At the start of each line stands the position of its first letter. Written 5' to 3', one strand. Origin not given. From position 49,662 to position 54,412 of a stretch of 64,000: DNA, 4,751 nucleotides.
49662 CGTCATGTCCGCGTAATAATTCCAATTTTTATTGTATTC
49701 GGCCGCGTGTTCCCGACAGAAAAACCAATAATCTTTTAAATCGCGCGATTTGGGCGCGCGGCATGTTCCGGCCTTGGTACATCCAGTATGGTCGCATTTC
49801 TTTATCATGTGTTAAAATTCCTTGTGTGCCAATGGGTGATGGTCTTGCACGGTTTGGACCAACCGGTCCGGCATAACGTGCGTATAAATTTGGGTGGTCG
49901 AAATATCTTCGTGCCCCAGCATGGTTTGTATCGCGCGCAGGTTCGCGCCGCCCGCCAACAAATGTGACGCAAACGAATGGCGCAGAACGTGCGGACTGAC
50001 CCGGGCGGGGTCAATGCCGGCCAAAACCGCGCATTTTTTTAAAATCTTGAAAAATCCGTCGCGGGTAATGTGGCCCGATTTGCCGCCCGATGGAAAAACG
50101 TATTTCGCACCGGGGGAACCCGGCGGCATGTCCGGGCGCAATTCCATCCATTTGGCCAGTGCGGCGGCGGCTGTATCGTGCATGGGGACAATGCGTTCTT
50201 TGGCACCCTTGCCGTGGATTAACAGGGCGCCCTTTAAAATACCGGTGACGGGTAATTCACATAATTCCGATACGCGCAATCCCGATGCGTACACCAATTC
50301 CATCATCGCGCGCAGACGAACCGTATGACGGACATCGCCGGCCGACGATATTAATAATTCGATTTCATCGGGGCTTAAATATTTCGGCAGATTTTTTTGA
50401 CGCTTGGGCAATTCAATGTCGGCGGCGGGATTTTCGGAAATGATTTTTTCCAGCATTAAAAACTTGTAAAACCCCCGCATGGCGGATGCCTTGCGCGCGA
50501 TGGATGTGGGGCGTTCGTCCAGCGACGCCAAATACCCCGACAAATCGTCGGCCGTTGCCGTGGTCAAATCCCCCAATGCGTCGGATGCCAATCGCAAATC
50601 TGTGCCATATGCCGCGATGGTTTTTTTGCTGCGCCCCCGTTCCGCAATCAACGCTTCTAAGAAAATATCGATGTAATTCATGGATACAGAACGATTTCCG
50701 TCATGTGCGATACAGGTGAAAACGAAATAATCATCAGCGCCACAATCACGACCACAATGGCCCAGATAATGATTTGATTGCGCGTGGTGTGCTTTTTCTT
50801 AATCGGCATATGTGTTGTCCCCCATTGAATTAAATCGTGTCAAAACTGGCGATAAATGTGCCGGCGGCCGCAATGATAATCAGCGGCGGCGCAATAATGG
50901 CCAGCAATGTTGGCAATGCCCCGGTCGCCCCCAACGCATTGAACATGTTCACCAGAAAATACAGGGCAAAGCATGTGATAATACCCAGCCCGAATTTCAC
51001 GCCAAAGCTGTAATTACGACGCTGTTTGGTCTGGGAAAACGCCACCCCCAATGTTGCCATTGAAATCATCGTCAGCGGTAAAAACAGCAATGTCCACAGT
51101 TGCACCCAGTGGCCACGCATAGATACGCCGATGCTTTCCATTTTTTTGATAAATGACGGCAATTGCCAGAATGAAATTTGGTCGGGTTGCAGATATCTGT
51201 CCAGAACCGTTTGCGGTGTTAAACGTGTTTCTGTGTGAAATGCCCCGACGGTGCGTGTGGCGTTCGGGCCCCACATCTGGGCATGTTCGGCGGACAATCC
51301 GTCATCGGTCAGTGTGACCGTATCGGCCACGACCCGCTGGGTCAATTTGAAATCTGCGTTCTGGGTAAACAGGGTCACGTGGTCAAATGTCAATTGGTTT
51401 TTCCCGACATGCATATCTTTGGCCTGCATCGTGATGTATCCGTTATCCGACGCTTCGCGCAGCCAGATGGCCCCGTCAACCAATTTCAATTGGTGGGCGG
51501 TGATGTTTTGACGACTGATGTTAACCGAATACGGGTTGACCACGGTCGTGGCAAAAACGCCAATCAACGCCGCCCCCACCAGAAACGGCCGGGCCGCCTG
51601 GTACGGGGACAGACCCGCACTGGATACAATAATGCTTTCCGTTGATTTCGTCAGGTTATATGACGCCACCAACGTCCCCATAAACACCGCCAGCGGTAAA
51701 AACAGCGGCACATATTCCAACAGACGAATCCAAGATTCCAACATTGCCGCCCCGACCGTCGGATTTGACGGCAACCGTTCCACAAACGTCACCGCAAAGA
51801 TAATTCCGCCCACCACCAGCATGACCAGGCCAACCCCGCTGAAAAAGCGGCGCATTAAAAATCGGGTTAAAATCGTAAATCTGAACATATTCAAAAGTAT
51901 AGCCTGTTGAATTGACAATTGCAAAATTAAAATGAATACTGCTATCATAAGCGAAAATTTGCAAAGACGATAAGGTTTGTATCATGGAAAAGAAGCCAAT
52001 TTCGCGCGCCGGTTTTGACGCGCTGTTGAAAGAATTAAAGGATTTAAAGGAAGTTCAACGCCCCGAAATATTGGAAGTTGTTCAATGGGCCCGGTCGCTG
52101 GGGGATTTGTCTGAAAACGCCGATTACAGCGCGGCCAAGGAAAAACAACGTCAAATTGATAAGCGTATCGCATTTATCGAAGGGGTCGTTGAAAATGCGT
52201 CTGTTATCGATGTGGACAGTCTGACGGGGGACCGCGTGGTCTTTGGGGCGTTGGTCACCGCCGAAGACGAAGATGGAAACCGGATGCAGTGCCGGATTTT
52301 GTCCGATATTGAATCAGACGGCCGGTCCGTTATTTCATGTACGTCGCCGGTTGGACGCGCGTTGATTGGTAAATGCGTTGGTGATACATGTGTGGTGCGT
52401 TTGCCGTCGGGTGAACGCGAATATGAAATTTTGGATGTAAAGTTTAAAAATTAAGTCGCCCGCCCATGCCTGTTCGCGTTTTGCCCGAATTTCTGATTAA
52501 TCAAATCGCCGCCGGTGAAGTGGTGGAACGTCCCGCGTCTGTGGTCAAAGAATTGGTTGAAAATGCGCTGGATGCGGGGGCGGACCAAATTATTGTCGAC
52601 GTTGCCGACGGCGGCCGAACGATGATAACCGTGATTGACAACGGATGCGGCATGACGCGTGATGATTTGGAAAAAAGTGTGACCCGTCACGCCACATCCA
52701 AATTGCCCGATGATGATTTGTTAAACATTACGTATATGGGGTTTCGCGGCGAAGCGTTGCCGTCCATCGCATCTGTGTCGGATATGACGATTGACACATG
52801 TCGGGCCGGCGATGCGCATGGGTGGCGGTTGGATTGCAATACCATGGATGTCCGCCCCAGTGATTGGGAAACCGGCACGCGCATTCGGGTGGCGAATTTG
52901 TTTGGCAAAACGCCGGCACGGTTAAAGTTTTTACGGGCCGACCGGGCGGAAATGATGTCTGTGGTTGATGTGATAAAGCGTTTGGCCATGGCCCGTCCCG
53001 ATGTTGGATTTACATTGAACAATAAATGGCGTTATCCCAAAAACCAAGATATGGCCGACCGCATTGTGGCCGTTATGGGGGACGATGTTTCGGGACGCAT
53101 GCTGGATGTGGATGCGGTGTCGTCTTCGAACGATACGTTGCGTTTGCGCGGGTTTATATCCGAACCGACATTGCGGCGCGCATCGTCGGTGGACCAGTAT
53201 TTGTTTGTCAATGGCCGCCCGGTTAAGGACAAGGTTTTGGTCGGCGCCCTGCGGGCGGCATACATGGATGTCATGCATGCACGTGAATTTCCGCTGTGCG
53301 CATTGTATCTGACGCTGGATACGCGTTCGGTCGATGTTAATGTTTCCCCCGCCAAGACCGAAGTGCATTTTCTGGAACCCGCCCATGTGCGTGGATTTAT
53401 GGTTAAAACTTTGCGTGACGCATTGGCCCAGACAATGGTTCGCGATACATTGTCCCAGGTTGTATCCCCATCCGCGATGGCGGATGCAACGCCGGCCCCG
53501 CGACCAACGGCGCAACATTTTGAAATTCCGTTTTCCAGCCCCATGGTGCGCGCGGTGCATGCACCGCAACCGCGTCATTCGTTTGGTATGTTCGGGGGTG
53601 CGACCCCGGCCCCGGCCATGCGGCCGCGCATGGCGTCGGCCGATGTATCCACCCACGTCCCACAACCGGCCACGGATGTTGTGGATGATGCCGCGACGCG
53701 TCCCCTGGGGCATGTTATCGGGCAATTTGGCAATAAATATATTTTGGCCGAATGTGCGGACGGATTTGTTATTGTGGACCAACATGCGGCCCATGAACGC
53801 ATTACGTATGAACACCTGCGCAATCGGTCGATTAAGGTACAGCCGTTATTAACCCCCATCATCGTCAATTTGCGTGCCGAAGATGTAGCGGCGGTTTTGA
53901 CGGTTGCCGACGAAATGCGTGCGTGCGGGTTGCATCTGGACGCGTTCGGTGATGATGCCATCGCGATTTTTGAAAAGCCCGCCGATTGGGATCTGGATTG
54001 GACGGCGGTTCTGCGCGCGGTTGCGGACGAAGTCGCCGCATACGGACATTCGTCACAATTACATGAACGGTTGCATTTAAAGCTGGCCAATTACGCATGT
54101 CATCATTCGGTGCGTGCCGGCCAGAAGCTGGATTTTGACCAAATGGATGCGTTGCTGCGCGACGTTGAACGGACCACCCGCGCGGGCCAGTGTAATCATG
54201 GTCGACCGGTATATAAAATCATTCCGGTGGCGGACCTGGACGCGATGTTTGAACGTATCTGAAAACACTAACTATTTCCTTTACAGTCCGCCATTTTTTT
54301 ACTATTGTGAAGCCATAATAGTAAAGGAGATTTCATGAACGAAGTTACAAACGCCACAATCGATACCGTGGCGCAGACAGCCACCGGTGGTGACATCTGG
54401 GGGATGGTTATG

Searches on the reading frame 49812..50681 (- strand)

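Call 52: search_protein_families(library=pfam, proteins=[window:49812-50681:-], max_evalue=0.00001)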
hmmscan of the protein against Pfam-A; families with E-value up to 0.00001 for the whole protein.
window:49812-50681:- (289 aa): 2 families
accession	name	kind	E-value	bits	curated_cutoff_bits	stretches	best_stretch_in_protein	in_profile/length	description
PF00589.27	Phage_integrase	-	1.2e-41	142.8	27.1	1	100-270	1-169/172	Phage integrase family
PF02899.23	Phage_int_SAM_1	-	2.6e-17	63.3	22.3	1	4-79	1-83/83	Phage integrase, N-terminal SAM-like domain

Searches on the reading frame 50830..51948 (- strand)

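Call 52: search_protein_families(library=pfam, proteins=[window:50830-51948:-], max_evalue=0.00001)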
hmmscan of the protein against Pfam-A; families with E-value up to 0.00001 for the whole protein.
window:50830-51948:- (372 aa): 1 family
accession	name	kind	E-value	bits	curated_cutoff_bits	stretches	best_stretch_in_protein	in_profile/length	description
PF03739.19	LptF_LptG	-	4.7e-40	138.2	27.9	1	29-364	1-349/353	Lipopolysaccharide export system permease LptF/LptG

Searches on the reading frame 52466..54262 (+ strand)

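Call 52: search_protein_families(library=pfam, proteins=[window:52466-54262:+], max_evalue=0.00001)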
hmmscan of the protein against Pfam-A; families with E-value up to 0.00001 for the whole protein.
window:52466-54262:+ (598 aa): 4 families
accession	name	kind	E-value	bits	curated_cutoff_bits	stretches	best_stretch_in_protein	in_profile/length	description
PF08676.16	MutL_C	-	1.5e-32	112.7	25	1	418-555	1-142/142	MutL C terminal dimerisation domain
PF01119.25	DNA_mis_repair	-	1.8e-32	111.9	26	1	201-320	2-118/119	DNA mismatch repair protein, C-terminal domain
PF13589.12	HATPase_c_3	-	4.2e-11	43.5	25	1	24-127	4-108/137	Histidine kinase-, DNA gyrase B-, and HSP90-like ATPase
PF02518.31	HATPase_c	-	4.1e-09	37.3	26.4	1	21-77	4-63/111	Histidine kinase-, DNA gyrase B-, and HSP90-like ATPase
